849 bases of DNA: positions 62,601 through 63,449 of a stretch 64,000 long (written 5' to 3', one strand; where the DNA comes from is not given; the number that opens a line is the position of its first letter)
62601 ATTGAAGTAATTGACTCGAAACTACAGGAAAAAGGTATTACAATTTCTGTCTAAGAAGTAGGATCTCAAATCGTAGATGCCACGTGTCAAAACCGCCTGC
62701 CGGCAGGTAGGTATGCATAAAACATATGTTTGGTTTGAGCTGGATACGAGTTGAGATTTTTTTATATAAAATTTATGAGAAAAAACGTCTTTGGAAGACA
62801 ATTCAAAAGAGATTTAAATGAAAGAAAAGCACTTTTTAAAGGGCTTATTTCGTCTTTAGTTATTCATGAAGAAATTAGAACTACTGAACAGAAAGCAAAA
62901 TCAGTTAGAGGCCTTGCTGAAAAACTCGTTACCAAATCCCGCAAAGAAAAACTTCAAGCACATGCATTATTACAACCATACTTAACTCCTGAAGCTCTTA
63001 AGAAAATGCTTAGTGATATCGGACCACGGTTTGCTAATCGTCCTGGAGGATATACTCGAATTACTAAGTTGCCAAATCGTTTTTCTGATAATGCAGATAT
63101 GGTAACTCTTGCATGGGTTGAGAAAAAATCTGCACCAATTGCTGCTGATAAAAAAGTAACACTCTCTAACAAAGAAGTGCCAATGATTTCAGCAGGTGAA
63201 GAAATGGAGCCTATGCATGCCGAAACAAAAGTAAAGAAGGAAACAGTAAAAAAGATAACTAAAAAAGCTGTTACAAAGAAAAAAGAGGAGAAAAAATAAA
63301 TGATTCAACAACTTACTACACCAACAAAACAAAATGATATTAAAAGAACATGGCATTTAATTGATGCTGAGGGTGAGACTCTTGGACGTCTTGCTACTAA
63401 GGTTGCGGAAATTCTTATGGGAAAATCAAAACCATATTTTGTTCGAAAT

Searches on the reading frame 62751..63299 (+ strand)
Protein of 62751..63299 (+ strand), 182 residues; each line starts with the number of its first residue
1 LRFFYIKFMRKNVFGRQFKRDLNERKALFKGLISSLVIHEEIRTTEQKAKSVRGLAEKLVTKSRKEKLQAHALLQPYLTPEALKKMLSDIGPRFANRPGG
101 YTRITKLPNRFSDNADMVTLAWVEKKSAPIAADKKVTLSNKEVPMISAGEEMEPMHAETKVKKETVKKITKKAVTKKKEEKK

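Call 69: search_protein_families(library=pfam, proteins=[window:62751-63299:+], max_evalue=0.001)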
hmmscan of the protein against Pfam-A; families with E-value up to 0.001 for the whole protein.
window:62751-63299:+ (182 aa): 1 family
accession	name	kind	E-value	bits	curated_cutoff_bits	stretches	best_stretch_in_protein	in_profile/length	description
PF01196.24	Ribosomal_L17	-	2.5e-27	96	27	1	28-122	1-96/97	Ribosomal protein L17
